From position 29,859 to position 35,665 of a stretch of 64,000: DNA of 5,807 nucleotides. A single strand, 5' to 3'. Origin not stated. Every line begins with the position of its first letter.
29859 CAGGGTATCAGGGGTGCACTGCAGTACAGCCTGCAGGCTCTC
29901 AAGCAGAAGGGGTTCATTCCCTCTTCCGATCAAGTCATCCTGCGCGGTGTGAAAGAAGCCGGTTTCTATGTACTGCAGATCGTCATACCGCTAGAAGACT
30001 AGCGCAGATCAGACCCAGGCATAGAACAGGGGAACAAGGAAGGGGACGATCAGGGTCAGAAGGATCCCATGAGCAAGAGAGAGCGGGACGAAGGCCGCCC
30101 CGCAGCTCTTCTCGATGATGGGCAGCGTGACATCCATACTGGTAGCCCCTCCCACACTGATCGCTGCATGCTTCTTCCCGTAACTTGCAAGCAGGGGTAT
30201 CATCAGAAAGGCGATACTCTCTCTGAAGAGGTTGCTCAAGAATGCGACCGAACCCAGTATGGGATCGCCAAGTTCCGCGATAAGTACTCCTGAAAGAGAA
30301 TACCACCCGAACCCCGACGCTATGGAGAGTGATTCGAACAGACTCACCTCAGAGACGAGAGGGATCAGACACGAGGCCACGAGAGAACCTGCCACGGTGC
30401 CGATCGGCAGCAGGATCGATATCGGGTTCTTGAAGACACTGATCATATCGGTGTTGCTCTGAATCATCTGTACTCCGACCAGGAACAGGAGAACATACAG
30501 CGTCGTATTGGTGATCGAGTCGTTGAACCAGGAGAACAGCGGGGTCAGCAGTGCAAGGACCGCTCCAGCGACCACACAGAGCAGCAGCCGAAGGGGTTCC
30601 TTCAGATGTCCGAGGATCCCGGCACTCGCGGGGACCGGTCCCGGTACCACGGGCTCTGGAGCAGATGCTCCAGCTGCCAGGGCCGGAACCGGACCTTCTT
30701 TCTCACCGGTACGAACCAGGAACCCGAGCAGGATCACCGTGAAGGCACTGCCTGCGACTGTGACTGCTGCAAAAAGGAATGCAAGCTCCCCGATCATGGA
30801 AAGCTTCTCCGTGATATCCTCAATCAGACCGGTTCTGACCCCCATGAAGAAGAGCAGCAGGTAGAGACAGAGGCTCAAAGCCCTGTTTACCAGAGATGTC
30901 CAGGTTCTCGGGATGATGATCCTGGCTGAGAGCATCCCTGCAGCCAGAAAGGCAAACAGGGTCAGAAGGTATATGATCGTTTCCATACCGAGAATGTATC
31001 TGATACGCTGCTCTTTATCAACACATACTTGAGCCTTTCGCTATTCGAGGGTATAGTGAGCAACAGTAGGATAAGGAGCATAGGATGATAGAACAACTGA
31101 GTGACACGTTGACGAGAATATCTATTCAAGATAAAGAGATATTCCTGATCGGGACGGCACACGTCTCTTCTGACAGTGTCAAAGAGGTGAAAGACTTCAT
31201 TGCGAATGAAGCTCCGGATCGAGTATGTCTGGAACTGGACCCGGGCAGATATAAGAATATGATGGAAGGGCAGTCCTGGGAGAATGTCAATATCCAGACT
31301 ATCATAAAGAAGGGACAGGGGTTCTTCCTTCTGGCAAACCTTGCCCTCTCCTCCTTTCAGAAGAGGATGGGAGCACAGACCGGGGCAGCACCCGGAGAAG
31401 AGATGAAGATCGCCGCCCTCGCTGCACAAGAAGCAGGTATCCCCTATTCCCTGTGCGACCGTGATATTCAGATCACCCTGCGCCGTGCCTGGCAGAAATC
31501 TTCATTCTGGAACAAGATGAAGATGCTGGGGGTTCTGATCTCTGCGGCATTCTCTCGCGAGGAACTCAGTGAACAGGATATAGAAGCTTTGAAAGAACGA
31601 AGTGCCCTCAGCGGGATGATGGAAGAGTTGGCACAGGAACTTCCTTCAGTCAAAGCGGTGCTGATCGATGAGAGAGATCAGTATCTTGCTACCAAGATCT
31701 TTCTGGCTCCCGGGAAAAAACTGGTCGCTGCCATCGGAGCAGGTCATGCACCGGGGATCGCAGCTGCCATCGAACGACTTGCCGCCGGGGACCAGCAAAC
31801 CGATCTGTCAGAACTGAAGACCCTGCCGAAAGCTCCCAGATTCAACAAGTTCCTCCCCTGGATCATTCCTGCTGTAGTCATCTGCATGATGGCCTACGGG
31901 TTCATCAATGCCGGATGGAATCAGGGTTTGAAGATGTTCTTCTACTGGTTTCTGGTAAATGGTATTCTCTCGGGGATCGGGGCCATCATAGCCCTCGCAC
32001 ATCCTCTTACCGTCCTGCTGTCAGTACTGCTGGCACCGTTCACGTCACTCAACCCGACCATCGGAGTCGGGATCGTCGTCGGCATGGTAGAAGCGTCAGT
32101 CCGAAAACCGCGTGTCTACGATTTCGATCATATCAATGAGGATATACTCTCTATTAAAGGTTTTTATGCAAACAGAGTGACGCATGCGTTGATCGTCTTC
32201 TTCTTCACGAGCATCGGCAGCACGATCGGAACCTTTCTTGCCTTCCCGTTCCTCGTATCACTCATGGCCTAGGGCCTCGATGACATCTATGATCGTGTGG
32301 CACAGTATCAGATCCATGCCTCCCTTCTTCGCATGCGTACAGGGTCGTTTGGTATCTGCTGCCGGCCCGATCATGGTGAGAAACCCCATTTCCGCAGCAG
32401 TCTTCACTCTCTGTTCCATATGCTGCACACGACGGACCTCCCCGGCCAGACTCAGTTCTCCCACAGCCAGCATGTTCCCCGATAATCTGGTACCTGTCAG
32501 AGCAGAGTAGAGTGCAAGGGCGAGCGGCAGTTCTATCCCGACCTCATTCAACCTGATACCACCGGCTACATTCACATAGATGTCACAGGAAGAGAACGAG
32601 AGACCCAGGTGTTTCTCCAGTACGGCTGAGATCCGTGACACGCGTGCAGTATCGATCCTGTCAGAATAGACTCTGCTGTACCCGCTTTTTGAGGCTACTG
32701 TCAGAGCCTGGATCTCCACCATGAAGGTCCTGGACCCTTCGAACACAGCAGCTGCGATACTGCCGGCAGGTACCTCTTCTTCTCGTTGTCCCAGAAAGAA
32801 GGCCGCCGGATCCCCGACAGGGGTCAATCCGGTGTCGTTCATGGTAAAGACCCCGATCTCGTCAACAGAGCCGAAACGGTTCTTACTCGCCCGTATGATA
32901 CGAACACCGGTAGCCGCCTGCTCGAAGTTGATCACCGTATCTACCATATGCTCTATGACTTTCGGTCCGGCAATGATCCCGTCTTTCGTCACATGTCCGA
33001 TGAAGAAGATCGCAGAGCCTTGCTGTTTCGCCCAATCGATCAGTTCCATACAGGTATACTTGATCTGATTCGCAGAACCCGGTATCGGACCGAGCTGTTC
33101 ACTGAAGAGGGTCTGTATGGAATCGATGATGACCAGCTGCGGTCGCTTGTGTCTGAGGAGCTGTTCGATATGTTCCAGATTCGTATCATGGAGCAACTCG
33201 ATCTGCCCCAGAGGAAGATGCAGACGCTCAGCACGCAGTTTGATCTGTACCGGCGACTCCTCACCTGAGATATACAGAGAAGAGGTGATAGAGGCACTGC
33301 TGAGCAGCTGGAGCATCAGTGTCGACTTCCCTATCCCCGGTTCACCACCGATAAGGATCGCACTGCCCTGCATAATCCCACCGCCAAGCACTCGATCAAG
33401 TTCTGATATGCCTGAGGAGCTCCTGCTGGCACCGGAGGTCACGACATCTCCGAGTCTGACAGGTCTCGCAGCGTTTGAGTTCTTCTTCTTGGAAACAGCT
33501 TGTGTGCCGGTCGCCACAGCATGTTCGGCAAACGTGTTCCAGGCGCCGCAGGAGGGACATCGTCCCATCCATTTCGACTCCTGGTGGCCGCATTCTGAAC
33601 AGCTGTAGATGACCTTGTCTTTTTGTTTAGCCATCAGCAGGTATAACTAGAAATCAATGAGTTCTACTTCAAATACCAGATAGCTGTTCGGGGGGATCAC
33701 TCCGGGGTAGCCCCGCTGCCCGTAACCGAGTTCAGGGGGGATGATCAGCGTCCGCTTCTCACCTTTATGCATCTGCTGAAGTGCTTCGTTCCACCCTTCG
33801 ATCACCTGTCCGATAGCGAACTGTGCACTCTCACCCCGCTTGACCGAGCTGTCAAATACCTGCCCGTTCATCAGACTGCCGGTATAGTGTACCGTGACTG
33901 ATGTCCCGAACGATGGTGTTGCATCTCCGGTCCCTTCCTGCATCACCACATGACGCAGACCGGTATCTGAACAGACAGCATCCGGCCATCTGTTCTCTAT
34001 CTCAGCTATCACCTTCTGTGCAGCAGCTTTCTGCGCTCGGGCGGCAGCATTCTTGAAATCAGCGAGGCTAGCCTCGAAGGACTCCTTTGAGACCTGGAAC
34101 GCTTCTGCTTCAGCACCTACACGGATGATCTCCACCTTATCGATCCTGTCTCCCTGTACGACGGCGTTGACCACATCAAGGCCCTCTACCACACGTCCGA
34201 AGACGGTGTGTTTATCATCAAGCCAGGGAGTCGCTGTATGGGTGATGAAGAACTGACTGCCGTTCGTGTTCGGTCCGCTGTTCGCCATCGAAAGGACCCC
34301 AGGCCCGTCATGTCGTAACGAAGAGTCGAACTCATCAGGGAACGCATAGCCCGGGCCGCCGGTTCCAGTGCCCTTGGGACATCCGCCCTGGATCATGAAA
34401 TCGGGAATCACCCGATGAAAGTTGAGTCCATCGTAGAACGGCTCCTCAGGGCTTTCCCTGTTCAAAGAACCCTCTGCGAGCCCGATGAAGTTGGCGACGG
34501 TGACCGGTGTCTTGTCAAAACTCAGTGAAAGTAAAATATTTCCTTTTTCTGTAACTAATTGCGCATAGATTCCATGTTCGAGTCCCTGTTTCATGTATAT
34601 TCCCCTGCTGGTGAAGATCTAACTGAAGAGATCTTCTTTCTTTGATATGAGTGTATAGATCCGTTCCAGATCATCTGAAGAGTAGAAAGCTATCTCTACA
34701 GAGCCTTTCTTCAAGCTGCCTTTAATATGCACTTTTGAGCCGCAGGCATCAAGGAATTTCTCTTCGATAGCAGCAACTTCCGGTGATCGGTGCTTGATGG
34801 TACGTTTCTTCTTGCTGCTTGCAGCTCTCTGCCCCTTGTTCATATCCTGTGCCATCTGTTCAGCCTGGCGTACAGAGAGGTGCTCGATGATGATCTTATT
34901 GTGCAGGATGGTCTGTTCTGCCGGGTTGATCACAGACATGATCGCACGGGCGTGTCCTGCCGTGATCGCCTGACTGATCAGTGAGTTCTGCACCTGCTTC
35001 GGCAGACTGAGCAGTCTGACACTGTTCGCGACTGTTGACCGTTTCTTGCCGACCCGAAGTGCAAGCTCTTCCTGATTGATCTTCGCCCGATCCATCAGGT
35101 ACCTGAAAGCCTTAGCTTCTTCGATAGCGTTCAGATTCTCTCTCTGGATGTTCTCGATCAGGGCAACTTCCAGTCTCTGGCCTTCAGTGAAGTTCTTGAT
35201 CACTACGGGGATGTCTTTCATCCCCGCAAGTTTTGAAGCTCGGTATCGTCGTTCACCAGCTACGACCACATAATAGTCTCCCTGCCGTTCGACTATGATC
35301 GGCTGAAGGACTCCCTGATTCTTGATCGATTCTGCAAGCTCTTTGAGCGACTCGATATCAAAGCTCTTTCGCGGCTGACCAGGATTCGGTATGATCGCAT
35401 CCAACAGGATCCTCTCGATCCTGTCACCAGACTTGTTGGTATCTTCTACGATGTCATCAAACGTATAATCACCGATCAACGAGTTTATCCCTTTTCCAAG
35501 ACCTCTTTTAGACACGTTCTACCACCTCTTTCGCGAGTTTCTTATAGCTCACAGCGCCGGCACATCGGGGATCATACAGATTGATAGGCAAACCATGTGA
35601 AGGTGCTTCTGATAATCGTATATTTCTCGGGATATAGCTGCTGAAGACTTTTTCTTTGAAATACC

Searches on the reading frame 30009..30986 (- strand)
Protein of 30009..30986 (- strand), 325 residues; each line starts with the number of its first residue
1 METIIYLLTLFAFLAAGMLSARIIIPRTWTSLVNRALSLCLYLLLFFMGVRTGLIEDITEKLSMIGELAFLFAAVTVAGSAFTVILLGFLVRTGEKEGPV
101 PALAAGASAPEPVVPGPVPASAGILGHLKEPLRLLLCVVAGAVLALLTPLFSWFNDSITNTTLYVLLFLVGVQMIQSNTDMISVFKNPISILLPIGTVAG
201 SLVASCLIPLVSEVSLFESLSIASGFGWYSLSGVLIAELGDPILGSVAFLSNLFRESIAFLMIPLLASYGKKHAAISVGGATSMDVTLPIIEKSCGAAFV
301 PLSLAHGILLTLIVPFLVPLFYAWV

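Call 67: search_protein_families(library=pfam, proteins=[window:30009-30986:-], max_evalue=0.00001)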
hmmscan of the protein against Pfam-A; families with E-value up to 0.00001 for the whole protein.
window:30009-30986:- (325 aa): 1 family
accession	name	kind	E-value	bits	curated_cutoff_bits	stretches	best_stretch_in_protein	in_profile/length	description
PF03956.18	Lys_export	-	3.2e-65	219.7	23.8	2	135-321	1-189/190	Lysine exporter LysO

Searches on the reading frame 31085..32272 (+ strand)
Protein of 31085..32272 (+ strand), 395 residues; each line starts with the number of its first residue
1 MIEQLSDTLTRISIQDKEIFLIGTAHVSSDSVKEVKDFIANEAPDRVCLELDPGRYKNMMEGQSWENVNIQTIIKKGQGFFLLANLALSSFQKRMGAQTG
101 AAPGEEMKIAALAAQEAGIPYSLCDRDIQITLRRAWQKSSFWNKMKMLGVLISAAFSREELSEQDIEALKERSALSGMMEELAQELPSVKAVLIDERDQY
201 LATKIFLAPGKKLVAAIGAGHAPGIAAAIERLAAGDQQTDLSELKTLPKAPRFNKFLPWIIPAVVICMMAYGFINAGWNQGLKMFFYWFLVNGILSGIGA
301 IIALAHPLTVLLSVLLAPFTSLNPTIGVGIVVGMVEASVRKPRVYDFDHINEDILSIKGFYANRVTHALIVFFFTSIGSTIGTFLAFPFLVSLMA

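Call 67: search_protein_families(library=pfam, proteins=[window:31085-32272:+], max_evalue=0.00001)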
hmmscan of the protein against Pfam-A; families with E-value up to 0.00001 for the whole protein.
window:31085-32272:+ (395 aa): 1 family
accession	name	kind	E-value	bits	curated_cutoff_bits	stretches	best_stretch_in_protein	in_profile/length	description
PF01963.22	TraB_PrgY_gumN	-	1.4e-35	123.9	26.8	1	9-234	2-256/263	TraB/PrgY/gumN family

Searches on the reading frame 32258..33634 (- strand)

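Call 11: search_protein_families(library=pfam, proteins=[window:32258-33634:-])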
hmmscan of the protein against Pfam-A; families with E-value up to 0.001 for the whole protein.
window:32258-33634:- (458 aa): 10 families
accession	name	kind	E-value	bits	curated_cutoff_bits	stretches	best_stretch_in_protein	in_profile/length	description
PF06745.19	ATPase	-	1.7e-17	64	26.6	2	73-143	2-75/231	KaiC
PF18073.7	Zn_ribbon_LapB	-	2e-12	47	25.7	1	10-37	1-28/28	Rubredoxin metal binding domain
PF13541.12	ChlI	-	7.7e-11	42.4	27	1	333-426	27-120/121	Subunit ChlI of Mg-chelatase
PF13481.12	AAA_25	-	1.9e-10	41.1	27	1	56-219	2-194/195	AAA domain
PF13401.12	AAA_22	-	1.8e-06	28.7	27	1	90-213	5-122/130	AAA domain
PF03796.21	DnaB_C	-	7.5e-05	22.7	27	1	74-135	4-67/255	DnaB-like helicase C terminal domain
PF13191.12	AAA_16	-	0.00013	22.9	32.6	0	87-129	19-63/167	AAA ATPase domain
PF00004.35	AAA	-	0.00063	20.6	21.2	0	93-217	1-110/131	ATPase family associated with various cellular activities (AAA)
PF05362.19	Lon_C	-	0.00073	19.6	21.1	0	368-453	113-200/205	Lon protease (S16) C-terminal proteolytic domain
PF13173.12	AAA_14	-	0.00094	19.6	27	0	91-176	3-74/129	AAA domain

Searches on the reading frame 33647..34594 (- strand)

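Call 11: search_protein_families(library=pfam, proteins=[window:33647-34594:-])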
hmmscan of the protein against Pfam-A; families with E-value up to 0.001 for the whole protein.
window:33647-34594:- (315 aa): 2 families
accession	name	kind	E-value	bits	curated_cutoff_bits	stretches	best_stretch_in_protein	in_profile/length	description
PF00160.26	Pro_isomerase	-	5.4e-45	153.9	21.7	1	11-150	2-142/159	Cyclophilin type peptidyl-prolyl cis-trans isomerase/CLD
PF00254.34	FKBP_C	-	5.3e-33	113.7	21.1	1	225-313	3-94/94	FKBP-type peptidyl-prolyl cis-trans isomerase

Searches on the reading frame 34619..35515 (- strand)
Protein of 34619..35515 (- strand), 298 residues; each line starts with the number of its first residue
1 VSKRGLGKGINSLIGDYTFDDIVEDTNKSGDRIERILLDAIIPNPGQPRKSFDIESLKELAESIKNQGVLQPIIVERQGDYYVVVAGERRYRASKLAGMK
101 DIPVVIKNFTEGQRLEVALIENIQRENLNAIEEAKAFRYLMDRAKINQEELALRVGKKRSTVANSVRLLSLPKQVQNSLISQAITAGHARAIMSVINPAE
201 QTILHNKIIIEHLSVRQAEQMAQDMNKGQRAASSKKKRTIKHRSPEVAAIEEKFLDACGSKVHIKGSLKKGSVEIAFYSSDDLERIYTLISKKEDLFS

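Call 11: search_protein_families(library=pfam, proteins=[window:34619-35515:-])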
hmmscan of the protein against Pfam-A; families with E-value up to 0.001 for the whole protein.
window:34619-35515:- (298 aa): 3 families
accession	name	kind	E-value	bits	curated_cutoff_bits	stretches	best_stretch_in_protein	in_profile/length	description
PF17762.8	HTH_ParB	-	4.6e-32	110.6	22.6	1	126-226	1-101/102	ParB HTH domain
PF02195.25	ParB_N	-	4.3e-31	107.3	26.3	1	33-124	3-95/95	ParB N-terminal domain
PF23552.2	ParB_C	-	3.2e-06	26.9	23.8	1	243-290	1-49/50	ParB dimerisation domain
